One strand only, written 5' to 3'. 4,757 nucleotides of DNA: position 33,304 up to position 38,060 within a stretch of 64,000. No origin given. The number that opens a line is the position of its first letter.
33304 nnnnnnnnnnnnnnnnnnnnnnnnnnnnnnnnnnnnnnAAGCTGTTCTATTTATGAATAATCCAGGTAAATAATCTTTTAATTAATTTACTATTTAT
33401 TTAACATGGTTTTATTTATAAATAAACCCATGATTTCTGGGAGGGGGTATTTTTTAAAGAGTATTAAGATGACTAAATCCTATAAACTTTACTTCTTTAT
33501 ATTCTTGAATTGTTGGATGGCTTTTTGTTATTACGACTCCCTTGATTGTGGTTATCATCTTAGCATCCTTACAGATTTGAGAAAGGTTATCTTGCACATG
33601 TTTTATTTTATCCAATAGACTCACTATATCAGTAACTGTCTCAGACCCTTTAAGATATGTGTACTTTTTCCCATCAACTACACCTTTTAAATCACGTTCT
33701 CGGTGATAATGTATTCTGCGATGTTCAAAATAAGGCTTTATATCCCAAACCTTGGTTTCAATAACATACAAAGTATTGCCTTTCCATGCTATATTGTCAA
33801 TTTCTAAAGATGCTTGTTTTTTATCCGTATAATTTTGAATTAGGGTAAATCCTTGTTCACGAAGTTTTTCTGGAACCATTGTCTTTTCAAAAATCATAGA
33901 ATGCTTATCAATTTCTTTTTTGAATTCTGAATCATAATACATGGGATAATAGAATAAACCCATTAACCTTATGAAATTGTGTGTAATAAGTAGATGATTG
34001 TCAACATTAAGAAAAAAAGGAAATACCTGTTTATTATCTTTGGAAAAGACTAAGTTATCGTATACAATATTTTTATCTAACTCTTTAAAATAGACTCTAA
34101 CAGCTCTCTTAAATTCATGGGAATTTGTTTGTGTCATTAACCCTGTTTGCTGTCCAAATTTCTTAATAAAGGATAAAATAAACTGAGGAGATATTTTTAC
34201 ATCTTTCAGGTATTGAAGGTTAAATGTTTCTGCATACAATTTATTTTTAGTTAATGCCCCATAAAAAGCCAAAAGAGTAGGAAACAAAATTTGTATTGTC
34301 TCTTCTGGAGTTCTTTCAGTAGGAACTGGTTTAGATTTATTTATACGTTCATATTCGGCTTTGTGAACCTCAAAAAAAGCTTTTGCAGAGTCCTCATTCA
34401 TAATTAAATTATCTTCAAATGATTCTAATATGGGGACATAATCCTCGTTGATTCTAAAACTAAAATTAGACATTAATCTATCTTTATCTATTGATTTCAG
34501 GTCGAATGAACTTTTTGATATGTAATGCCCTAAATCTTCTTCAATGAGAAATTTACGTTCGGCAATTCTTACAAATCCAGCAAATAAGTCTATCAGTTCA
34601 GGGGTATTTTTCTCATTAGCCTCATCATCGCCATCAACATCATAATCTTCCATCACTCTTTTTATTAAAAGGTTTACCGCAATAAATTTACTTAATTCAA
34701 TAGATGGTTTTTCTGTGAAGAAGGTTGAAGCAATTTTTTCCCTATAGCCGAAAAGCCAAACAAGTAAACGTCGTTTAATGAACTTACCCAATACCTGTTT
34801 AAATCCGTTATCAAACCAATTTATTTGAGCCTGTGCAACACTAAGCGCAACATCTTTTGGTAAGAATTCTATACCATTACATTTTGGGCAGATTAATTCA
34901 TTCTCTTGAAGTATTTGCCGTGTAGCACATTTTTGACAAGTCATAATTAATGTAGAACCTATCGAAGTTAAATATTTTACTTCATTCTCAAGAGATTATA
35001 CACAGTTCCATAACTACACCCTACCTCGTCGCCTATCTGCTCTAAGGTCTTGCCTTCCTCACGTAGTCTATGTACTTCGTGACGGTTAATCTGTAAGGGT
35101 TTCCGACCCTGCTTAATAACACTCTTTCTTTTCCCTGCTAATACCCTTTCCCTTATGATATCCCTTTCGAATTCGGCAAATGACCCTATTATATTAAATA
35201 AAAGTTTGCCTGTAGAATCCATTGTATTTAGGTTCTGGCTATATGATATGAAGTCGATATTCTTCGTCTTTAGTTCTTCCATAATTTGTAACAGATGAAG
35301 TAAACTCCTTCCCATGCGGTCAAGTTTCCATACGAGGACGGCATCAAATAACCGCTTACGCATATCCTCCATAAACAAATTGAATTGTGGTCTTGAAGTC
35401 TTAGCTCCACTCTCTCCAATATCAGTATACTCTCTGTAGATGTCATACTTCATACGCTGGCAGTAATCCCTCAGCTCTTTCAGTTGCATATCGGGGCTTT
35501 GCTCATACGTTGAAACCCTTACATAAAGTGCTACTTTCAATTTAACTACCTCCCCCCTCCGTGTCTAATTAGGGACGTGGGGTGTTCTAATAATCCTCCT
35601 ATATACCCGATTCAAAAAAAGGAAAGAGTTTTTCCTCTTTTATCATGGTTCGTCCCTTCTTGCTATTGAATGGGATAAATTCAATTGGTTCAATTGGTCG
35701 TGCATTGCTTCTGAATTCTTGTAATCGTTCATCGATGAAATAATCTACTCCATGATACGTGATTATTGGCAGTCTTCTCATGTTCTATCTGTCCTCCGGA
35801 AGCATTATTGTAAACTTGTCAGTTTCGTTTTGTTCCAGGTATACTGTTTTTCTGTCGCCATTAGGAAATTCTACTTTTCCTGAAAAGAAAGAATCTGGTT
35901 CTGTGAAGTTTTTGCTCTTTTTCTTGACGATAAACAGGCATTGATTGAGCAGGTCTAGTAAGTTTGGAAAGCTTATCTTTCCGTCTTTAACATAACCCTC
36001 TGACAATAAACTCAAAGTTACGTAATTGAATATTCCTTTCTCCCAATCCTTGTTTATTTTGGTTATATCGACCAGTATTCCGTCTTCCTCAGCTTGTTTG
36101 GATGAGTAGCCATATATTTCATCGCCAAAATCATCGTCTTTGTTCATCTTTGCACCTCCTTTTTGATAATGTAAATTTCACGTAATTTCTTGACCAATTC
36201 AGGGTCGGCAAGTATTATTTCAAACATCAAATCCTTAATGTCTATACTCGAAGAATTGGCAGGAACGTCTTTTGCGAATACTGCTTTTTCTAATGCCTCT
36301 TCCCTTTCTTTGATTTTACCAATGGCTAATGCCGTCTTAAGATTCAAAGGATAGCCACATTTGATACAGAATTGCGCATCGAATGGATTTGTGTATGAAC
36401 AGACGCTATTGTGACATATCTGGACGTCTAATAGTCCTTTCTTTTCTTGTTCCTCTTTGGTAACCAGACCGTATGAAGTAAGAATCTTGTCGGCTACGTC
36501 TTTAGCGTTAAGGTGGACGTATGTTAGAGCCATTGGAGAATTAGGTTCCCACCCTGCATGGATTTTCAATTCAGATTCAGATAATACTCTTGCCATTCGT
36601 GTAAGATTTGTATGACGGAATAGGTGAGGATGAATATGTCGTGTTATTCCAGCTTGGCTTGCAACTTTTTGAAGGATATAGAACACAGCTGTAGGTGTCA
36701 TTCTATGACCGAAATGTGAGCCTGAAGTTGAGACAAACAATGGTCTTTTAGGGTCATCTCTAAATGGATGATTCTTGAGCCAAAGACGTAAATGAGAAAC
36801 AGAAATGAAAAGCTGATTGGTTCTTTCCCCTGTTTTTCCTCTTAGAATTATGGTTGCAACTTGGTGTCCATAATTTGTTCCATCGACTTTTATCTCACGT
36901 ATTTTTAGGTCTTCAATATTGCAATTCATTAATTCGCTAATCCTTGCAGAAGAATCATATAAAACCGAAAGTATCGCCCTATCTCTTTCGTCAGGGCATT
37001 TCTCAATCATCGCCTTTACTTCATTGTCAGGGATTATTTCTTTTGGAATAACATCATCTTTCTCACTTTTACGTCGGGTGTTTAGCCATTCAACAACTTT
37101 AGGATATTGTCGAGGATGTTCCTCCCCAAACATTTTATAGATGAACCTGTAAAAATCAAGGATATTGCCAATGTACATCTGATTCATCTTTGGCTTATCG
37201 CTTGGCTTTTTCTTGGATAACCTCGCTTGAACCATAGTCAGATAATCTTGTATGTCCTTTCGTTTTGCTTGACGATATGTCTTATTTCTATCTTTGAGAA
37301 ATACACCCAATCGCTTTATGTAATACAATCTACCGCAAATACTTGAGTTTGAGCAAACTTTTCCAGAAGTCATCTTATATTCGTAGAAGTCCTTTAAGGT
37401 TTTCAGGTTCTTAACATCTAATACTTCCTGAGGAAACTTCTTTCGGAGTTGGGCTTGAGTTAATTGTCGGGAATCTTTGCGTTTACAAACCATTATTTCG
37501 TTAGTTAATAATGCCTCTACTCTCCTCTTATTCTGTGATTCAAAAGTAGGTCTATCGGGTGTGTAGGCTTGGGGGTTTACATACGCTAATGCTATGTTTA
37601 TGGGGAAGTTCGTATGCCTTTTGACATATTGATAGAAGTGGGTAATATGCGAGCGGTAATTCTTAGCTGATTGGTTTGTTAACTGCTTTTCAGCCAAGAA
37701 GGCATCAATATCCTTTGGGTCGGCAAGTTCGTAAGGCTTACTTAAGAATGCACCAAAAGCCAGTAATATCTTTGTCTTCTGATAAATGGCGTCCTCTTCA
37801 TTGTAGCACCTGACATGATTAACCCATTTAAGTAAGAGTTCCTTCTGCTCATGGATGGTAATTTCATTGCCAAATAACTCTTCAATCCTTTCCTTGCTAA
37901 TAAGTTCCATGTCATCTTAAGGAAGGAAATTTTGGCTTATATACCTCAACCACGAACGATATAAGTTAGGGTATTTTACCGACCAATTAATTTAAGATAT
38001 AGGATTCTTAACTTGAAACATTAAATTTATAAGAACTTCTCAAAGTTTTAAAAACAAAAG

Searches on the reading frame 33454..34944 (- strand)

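Call 3: search_protein_families(library=pfam, proteins=[window:33454-34944:-], max_evalue=1)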
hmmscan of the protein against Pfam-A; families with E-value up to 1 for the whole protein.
window:33454-34944:- (496 aa): 5 families
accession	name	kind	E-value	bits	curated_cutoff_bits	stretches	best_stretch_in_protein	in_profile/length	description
PF08378.17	NERD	-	0.0026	18.7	22.1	1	360-408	15-64/111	Nuclease-related domain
PF01870.24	Hjc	-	0.043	14.2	21.1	1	359-411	8-61/93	Archaeal holliday junction resolvase (hjc)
PF22909.1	Caulimovir_coat_dom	-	0.047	14.5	27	1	440-479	71-111/113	Caulimovirus coat protein, conserved domain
PF22762.1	NrS1-pol-like_tail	-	0.069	13.7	27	0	407-475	11-79/100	NrS-1 polymerase-like, tail domain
PF08199.16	E2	-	0.2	12.1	25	1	52-62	10-20/37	Bacteriophage E2-like protein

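Call 4: search_protein_families(library=padloc, proteins=[window:33454-34944:-], max_evalue=1)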
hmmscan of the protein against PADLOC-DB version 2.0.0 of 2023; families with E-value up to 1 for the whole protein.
window:33454-34944:- (496 aa): 1 family
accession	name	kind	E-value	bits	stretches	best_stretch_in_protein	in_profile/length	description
PDLC01968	CARF_PDDEXK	-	0.015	12.5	1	369-399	267-293/361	-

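Call 90: search_protein_families(library=phrogs, proteins=[window:33454-34944:-], max_evalue=0.1)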
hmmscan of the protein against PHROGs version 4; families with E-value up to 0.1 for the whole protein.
window:33454-34944:- (496 aa): 0 families

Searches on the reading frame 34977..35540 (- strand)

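Call 82: search_protein_families(library=pfam, proteins=[window:34977-35540:-], max_evalue=0.001)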
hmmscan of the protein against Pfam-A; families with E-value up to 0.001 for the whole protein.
window:34977-35540:- (187 aa): 4 families
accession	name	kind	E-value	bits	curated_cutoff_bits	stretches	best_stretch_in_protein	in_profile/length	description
PF00239.26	Resolvase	-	3.9e-41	141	23.3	1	3-140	1-139/145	Resolvase, N terminal domain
PF13384.12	HTH_23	-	9.5e-05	22.5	24.6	1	153-185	7-39/50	Homeodomain-like domain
PF13936.12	HTH_38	-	0.00018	21.6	27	1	152-185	9-42/44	Helix-turn-helix domain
PF02796.21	HTH_7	-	0.00082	19.9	23.8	0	145-181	1-39/45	Helix-turn-helix domain of resolvase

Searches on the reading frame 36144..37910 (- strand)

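Call 82: search_protein_families(library=pfam, proteins=[window:36144-37910:-], max_evalue=0.001)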
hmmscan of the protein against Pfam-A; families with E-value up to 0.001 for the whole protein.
window:36144-37910:- (588 aa): 3 families
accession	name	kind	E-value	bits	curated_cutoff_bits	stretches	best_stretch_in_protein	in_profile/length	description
PF00589.27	Phage_integrase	-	2e-15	57.4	27.1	1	294-469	4-170/172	Phage integrase family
PF13495.12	Phage_int_SAM_4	-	2.7e-05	24.9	27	0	184-231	12-59/85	Phage integrase, N-terminal SAM-like domain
PF02899.23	Phage_int_SAM_1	-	0.0007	20.3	22.3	0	49-98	26-81/83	Phage integrase, N-terminal SAM-like domain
